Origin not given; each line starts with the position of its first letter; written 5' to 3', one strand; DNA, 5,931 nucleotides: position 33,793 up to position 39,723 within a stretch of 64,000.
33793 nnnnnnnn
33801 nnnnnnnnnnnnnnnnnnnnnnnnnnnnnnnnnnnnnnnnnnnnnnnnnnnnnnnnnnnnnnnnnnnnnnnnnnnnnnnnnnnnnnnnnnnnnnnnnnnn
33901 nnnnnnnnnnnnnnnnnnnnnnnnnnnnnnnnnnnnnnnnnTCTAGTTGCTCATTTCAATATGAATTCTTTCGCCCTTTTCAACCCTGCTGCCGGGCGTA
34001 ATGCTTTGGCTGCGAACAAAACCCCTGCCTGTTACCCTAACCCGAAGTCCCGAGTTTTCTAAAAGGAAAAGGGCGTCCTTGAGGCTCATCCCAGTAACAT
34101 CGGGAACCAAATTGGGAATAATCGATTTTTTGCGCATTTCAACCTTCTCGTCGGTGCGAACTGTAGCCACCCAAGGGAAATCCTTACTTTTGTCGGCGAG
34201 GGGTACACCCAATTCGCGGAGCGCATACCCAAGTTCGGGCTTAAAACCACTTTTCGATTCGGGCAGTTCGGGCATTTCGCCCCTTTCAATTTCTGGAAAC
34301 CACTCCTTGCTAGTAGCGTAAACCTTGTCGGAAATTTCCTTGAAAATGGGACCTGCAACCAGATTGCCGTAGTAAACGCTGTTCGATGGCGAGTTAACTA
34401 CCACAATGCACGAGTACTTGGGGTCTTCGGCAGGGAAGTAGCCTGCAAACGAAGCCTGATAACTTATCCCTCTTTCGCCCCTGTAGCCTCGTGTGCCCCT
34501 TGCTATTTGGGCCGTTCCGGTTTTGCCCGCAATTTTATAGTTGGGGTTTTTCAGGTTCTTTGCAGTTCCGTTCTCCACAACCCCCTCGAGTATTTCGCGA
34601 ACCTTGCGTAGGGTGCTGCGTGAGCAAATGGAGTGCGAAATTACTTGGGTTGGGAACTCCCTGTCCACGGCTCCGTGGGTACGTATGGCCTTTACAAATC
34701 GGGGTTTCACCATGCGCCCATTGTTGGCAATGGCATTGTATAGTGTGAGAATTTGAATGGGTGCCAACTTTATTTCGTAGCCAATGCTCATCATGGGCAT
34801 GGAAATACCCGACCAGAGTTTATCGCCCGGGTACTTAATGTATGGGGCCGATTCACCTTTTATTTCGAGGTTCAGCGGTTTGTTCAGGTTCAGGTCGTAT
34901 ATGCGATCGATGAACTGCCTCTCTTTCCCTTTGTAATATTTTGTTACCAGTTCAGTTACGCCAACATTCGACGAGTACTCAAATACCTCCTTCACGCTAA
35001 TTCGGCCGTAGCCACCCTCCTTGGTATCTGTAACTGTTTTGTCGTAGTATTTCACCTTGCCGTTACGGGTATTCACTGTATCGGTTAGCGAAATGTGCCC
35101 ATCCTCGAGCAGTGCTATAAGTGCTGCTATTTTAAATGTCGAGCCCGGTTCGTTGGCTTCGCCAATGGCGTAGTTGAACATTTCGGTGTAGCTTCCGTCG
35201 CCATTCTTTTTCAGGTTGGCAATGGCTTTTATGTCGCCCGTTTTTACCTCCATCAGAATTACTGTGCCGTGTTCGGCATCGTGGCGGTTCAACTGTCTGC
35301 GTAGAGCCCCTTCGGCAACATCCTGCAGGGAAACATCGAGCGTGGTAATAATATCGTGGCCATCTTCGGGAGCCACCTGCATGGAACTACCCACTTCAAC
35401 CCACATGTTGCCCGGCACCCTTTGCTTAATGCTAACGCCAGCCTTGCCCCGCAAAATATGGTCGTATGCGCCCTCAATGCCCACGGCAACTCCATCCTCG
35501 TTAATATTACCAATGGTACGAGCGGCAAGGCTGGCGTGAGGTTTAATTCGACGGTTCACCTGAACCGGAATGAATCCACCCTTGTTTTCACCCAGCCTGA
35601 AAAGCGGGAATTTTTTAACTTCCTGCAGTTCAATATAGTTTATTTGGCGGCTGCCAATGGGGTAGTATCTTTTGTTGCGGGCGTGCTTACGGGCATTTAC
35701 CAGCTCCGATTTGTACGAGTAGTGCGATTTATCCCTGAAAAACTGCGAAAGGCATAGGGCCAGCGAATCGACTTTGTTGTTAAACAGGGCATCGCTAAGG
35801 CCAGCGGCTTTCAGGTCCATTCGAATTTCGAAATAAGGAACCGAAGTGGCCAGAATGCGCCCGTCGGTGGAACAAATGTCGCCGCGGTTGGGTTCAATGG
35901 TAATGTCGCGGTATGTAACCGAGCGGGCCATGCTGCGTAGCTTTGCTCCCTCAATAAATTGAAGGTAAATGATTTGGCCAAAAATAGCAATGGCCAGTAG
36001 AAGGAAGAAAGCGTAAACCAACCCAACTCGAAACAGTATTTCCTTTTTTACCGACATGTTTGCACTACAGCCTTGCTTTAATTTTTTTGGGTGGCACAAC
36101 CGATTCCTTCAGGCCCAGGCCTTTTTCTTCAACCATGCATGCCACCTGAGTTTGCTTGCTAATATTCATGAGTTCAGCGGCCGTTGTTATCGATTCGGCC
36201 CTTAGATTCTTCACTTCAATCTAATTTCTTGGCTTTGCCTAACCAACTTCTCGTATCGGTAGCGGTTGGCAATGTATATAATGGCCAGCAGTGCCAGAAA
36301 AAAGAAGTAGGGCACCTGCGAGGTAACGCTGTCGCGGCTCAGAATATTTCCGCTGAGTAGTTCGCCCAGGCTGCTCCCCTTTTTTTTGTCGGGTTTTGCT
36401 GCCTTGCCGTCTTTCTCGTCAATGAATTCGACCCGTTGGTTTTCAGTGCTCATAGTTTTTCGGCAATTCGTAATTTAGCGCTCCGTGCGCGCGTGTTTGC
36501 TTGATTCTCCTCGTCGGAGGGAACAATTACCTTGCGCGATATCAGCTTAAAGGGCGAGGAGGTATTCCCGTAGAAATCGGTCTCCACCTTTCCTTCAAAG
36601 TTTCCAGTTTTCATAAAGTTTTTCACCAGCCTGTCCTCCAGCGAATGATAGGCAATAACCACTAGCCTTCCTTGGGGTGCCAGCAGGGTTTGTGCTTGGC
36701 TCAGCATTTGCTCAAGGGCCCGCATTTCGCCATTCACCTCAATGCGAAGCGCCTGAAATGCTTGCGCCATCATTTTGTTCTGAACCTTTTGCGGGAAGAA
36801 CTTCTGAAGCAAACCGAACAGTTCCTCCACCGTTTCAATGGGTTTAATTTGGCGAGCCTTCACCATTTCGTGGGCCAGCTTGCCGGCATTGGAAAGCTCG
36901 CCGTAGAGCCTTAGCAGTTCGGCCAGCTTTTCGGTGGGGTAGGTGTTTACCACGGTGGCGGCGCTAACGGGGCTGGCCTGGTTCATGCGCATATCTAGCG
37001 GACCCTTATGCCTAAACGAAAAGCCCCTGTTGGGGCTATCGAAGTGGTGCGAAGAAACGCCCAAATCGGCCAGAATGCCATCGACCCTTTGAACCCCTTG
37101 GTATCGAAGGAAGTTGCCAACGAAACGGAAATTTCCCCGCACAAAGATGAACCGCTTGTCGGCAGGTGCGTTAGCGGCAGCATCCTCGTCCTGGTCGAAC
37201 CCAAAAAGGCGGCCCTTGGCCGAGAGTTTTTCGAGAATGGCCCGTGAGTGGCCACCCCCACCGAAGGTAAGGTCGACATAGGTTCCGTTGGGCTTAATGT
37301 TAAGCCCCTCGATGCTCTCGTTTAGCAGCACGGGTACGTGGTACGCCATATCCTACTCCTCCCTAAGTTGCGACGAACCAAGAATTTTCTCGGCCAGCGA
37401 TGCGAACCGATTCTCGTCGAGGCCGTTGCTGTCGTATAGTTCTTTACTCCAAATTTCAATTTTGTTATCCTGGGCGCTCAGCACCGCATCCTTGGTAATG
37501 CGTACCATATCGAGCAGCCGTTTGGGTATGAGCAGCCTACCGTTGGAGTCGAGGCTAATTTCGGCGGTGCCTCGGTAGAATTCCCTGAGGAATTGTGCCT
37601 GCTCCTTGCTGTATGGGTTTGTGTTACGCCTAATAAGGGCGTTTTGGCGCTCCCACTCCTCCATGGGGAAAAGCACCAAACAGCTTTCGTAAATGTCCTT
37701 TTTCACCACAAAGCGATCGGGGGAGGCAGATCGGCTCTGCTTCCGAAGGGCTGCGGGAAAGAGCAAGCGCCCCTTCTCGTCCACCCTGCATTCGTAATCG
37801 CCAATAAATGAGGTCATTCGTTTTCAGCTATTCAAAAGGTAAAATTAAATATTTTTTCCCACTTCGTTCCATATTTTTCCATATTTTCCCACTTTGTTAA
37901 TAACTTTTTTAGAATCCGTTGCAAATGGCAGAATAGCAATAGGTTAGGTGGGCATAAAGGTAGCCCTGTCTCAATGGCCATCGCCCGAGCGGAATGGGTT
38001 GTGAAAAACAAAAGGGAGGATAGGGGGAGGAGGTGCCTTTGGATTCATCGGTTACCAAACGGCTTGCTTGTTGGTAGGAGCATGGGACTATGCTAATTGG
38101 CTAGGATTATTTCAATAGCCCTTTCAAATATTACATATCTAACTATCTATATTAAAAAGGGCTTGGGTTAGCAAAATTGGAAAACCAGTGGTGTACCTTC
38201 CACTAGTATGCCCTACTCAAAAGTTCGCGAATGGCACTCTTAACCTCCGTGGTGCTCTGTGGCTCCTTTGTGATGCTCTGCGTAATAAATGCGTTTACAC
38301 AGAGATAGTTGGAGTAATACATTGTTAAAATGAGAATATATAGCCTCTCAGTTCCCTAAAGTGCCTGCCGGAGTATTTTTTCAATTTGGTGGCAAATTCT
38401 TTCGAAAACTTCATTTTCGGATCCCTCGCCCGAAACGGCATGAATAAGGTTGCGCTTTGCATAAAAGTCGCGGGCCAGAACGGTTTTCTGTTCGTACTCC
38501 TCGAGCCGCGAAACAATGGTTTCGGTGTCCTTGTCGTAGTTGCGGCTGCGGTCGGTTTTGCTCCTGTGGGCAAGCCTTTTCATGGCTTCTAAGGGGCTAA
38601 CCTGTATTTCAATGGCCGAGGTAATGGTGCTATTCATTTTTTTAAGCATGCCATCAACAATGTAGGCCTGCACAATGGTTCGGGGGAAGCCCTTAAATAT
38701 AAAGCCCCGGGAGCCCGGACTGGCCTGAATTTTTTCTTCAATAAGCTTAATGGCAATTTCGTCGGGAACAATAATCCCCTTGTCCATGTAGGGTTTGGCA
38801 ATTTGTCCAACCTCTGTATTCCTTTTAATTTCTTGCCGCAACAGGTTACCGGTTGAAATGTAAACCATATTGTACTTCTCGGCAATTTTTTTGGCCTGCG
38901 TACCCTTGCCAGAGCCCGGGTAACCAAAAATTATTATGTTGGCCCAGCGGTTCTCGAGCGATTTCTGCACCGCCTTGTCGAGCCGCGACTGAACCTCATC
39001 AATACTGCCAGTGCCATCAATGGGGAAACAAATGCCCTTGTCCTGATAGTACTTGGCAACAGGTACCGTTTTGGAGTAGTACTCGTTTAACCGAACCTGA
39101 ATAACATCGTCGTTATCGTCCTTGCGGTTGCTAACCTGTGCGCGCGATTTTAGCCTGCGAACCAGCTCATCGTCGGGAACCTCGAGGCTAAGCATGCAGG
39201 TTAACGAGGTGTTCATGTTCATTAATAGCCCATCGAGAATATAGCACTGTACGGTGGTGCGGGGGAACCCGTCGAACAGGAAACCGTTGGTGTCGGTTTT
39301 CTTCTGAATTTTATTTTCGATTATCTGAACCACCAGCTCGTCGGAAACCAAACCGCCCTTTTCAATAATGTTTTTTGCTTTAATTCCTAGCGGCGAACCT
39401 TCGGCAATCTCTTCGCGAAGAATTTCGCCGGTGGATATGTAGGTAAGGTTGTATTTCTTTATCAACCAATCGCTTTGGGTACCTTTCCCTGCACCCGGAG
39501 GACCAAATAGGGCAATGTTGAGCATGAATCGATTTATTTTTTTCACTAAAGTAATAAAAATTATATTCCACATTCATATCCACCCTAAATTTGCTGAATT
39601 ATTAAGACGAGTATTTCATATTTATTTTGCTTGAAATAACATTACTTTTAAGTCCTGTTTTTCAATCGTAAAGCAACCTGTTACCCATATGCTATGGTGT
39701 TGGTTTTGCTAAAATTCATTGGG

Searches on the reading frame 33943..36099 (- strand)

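Call 7: search_protein_families(library=pfam, proteins=[window:33943-36099:-], max_evalue=0.001)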
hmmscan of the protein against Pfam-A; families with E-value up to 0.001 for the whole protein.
window:33943-36099:- (718 aa): 3 families
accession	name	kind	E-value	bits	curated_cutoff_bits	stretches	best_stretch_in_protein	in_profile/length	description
PF00905.27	Transpeptidase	-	6.7e-53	180.3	22.1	1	278-590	1-298/299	Penicillin binding protein transpeptidase domain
PF03793.24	PASTA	-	1.5e-12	47.7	23.2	1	665-717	3-63/64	PASTA domain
PF03717.20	PBP_dimer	-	3.3e-11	44.4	24.4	1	68-225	2-167/180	Penicillin-binding Protein dimerisation domain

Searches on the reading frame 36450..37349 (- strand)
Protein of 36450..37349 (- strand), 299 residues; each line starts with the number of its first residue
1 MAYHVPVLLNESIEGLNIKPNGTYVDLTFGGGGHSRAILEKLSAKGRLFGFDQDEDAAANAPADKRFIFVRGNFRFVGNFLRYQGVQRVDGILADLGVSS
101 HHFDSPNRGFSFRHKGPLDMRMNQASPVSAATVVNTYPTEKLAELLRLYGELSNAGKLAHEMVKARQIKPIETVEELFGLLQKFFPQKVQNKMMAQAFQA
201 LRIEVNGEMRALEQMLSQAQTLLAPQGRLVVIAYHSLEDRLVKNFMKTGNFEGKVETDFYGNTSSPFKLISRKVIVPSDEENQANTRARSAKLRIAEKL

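Call 7: search_protein_families(library=pfam, proteins=[window:36450-37349:-], max_evalue=0.001)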
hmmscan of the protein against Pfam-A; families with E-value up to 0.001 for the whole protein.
window:36450-37349:- (299 aa): 2 families
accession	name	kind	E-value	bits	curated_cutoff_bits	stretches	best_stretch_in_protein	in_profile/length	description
PF01795.25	Methyltransf_5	-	4.8e-98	328.9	27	1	2-298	2-308/309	MraW methylase family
PF01728.25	FtsJ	-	7.3e-07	29.7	24.1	1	11-100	11-105/181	FtsJ-like methyltransferase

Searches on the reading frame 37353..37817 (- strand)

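Call 7: search_protein_families(library=pfam, proteins=[window:37353-37817:-], max_evalue=0.001)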
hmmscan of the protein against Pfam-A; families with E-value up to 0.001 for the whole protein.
window:37353-37817:- (154 aa): 1 family
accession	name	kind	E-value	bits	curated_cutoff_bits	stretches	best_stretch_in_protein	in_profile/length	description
PF02381.23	MraZ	-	1.9e-23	82.6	23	2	80-129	1-50/72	MraZ protein, putative antitoxin-like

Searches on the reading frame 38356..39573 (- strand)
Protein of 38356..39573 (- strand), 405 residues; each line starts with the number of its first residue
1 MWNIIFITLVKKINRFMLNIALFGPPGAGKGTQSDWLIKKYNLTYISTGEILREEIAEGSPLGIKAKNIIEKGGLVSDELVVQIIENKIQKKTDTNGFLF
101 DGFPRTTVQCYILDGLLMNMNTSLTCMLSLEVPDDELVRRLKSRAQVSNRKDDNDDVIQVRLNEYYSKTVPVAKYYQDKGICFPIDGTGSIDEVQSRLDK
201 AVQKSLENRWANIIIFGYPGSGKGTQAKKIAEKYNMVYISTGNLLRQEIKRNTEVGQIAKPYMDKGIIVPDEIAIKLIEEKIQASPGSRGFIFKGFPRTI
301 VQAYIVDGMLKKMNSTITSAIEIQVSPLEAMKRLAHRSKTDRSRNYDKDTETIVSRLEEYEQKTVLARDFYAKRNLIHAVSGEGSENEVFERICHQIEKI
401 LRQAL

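Call 7: search_protein_families(library=pfam, proteins=[window:38356-39573:-], max_evalue=0.001)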
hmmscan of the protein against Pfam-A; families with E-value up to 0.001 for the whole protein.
window:38356-39573:- (405 aa): 10 families
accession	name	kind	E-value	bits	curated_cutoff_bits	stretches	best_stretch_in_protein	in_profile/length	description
PF00406.28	ADK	-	8.7e-92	305.5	26.8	2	22-180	1-150/151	Adenylate kinase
PF13207.12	AAA_17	-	1.8e-60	203.6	27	2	23-159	1-136/136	AAA domain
PF13238.12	AAA_18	-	9.5e-16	58.9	29.4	2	213-352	1-126/128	AAA domain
PF17213.9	Hydin_ADK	-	3.4e-11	44.1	27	0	213-245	2-34/196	Hydin Adenylate kinase-like domain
PF02224.24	Cytidylate_kin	-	4e-09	36.9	26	0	215-247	3-35/211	Cytidylate kinase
PF13671.12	AAA_33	-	2.6e-08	34.7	27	0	213-344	2-125/143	AAA domain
PF00004.35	AAA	-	2.7e-05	25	21.2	0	213-273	1-66/131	ATPase family associated with various cellular activities (AAA)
PF02223.23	Thymidylate_kin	-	0.00031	20.9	27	0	217-264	3-47/185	Thymidylate kinase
PF20720.3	nSTAND3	-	0.00045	20.4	27.2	0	200-234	9-41/155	Novel STAND NTPase 3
PF13521.12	AAA_28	-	0.00067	20.4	27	0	213-239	2-28/164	AAA domain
